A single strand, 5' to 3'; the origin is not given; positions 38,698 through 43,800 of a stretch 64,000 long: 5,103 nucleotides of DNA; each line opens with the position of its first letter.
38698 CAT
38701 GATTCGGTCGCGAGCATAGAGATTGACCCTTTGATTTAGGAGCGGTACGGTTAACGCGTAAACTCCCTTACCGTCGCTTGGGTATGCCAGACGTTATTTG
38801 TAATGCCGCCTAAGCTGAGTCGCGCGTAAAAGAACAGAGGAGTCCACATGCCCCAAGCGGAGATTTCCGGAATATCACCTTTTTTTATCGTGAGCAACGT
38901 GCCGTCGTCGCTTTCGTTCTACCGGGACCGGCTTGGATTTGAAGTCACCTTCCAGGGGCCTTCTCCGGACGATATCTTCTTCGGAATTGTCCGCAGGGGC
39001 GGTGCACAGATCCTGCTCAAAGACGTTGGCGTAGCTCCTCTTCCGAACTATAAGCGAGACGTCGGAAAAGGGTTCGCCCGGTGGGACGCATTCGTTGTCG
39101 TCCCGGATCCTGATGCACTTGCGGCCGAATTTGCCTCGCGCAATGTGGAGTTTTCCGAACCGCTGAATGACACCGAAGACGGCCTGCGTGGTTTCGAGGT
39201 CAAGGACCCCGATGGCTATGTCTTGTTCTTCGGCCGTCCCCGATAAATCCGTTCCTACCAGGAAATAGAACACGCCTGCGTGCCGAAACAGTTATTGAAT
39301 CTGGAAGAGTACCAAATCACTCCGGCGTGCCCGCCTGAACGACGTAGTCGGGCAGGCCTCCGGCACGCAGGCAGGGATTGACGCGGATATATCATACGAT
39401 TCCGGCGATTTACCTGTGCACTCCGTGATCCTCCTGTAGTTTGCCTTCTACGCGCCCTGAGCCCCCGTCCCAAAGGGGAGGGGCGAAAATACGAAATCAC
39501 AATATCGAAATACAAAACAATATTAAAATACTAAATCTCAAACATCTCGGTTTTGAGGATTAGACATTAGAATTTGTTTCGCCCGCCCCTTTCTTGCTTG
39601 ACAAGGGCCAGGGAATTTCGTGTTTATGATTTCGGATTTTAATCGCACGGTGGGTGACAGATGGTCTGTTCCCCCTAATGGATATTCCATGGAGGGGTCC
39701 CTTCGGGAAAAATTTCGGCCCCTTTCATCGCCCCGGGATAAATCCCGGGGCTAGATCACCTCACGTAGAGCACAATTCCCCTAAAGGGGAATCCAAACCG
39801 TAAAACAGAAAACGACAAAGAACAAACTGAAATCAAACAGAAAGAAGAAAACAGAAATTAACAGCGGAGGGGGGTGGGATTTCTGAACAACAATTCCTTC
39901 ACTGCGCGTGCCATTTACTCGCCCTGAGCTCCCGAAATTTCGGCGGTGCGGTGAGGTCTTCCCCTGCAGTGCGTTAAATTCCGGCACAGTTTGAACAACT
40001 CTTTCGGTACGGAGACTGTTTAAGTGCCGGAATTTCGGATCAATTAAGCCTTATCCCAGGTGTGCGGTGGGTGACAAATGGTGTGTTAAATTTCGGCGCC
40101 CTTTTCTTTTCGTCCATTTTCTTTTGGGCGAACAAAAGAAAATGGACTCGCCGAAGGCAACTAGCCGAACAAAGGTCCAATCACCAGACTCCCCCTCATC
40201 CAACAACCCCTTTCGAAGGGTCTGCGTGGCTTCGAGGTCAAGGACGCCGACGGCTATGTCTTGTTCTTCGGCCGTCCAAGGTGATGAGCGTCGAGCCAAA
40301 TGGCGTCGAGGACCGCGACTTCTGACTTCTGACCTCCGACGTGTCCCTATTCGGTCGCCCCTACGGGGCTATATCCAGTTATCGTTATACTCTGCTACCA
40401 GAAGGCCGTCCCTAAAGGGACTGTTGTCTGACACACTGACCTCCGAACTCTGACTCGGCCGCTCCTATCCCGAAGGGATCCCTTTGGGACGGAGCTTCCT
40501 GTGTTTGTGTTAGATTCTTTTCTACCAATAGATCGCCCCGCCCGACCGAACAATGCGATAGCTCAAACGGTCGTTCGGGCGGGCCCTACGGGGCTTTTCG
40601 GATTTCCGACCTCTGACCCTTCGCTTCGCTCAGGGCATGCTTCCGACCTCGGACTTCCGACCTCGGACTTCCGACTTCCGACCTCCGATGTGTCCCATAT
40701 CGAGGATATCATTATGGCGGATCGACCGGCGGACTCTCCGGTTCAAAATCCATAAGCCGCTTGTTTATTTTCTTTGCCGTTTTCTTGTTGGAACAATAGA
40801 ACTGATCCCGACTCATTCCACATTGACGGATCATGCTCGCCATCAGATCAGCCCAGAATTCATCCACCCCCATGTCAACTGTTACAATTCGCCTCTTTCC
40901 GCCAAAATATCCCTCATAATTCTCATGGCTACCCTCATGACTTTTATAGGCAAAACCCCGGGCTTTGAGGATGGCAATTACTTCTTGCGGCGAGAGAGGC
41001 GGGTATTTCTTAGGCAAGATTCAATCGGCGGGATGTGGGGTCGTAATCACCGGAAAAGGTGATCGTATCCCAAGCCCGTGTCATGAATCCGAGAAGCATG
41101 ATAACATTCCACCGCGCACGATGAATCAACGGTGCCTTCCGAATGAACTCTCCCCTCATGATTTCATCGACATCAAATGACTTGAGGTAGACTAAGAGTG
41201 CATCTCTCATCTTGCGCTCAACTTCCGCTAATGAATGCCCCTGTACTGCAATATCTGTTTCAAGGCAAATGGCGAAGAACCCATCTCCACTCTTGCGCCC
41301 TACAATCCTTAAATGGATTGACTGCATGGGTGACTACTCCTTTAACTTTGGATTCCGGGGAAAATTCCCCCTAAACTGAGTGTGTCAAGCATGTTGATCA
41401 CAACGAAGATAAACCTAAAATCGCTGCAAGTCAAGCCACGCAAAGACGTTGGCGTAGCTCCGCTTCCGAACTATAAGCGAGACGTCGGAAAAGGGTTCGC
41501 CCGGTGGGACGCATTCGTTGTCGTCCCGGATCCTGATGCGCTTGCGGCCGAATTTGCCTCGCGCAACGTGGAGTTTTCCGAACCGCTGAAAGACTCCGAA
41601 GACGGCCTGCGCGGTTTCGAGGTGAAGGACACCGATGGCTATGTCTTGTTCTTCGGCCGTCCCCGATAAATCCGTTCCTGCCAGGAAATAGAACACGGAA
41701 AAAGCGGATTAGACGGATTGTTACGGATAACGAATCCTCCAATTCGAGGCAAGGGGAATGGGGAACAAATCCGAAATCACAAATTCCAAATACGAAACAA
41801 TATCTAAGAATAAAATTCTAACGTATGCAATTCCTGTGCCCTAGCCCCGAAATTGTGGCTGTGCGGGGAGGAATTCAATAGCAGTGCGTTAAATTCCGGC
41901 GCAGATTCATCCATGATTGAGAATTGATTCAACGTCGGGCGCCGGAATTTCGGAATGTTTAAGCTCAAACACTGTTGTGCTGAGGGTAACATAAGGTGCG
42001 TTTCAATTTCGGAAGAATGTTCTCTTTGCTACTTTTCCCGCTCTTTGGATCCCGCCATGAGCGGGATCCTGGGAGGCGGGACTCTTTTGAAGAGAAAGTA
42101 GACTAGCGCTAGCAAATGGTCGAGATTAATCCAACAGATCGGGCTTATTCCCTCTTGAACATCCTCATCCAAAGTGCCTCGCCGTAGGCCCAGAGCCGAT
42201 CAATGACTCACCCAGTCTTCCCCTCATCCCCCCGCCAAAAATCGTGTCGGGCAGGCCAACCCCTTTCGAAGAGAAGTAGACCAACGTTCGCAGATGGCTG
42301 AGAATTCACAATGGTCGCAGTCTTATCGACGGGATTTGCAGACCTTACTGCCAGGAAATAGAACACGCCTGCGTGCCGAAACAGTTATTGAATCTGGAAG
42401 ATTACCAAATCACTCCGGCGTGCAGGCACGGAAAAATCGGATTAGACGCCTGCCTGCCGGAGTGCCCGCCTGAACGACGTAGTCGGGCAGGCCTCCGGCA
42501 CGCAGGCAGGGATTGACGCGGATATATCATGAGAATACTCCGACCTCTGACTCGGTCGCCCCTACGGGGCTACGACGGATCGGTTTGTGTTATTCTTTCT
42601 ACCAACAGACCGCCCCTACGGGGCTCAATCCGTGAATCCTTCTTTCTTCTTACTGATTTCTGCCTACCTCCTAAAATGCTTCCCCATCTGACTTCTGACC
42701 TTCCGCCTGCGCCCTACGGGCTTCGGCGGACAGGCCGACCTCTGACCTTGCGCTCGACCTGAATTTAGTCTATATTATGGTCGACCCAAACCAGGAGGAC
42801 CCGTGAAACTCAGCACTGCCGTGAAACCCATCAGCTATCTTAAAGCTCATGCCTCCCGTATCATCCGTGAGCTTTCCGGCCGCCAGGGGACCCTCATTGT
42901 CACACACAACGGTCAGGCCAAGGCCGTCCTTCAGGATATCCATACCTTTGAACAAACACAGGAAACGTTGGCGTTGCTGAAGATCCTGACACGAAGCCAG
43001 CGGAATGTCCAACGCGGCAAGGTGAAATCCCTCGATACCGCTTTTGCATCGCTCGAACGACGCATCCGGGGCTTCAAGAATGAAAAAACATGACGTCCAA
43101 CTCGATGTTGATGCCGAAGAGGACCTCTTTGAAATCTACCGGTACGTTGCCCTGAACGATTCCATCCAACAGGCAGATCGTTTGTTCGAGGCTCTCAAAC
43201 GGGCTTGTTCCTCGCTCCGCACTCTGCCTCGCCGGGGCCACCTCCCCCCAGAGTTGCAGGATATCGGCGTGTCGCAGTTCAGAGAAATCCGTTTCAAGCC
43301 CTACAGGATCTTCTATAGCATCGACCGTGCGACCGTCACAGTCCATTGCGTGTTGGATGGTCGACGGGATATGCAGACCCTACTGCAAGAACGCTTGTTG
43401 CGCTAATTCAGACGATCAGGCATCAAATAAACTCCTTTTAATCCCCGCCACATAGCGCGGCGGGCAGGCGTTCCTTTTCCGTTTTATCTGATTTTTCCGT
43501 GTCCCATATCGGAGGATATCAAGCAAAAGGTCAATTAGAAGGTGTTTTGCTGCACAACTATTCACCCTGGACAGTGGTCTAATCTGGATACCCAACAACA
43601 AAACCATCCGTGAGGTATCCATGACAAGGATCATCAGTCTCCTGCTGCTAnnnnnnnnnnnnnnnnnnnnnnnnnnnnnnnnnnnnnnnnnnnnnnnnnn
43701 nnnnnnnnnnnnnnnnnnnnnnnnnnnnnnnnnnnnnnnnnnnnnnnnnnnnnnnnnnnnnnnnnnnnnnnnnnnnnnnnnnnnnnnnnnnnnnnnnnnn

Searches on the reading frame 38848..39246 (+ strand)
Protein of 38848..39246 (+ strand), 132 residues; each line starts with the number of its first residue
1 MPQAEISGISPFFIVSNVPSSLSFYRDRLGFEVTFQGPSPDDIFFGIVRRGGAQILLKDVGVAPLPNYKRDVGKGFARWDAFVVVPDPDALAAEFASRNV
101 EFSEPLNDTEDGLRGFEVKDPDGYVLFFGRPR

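Call 12: search_protein_families(library=pfam, proteins=[window:38848-39246:+], max_evalue=0.01)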
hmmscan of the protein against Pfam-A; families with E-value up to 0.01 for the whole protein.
window:38848-39246:+ (132 aa): 1 family
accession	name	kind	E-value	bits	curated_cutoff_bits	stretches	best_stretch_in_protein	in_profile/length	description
PF00903.31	Glyoxalase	-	1.3e-10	42.2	20.6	1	13-126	7-119/121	Glyoxalase/Bleomycin resistance protein/Dioxygenase superfamily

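Call 43: find_encoding_contigs(protein=window:38848-39243:+, flank=5000, max_places=8)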
Protein window:38848-39243:+ (132 aa): no gene with exactly this product is on record in the collection.

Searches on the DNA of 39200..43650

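Call 48: search_rna_families(source=window, start=39200, end=43650, threshold=evalue, max_evalue=1)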
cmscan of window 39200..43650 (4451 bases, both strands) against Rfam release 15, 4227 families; matches with E-value up to 1: 0.
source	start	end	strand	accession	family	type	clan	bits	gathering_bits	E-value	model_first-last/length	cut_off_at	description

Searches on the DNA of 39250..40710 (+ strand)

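Call 46: search_dna_similar(query=window:39250-40710:+, collection=phages, mode=distant, max_rows=10)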
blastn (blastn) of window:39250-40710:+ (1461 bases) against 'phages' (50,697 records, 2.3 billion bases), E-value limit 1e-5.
No match.

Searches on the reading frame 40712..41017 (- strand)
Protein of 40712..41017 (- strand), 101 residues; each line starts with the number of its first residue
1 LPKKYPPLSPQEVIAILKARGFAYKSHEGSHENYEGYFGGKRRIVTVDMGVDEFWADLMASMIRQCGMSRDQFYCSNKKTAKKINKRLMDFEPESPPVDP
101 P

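Call 12: search_protein_families(library=pfam, proteins=[window:40712-41017:-], max_evalue=0.01)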
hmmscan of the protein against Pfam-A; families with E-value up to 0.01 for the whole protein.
window:40712-41017:- (101 aa): 1 family
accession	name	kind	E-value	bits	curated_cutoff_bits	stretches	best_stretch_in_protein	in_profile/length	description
PF07927.17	HicA_toxin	-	8.1e-06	26.3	27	1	11-68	2-58/58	HicA toxin of bacterial toxin-antitoxin,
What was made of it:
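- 40712..41327 (-): HicA toxin (40712-41017) with an upstream partner ORF (41010-41327). This is the cargo of the insert bounded by the 378-bp duplication. Pfam HicA_toxin at 8e-6, which at 26.3 bits is just under Pfam's gathering cut-off of 27 (call 12).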

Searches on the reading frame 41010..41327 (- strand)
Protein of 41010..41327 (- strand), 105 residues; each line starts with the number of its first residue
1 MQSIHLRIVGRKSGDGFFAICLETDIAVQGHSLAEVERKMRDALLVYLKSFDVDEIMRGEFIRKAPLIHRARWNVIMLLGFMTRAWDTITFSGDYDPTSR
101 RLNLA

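Call 12: search_protein_families(library=pfam, proteins=[window:41010-41327:-], max_evalue=0.01)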
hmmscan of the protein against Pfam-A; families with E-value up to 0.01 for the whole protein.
window:41010-41327:- (105 aa): 0 families

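Call 74: search_protein_families(library=pfam, proteins=[window:41010-41327:-], max_evalue=0.01)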
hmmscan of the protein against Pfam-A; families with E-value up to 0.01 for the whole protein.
window:41010-41327:- (105 aa): 0 families
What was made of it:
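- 40712..41327 (-): The partner ORF has no Pfam hit (call 74).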

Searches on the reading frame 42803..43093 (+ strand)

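Call 12: search_protein_families(library=pfam, proteins=[window:42803-43093:+], max_evalue=0.01)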
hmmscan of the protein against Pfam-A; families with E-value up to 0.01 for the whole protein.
window:42803-43093:+ (96 aa): 2 families
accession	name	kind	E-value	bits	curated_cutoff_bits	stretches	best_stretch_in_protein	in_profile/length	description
PF02604.26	PhdYeFM_antitox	-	6.3e-12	45.5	29.8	1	7-72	3-68/74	Antitoxin Phd_YefM, type II toxin-antitoxin system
PF18506.7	RelB-like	-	0.0065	16.7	27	1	31-56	6-31/62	RelB Antitoxin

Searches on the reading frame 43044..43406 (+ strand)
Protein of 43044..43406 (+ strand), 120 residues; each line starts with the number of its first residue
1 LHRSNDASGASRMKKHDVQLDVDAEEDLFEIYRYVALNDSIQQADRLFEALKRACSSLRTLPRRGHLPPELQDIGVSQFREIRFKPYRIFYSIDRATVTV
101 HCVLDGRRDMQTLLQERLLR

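Call 12: search_protein_families(library=pfam, proteins=[window:43044-43406:+], max_evalue=0.01)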
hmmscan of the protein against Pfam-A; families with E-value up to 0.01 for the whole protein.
window:43044-43406:+ (120 aa): 1 family
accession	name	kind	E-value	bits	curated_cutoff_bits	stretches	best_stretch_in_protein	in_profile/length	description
PF05016.21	ParE_toxin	-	6.6e-18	65.5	23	1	19-110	2-89/89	ParE toxin of type II toxin-antitoxin system, parDE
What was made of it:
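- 42803..43406 (+): Phd/YefM antitoxin and ParE toxin pair. Pfam 6e-12 and 7e-18 (call 12).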
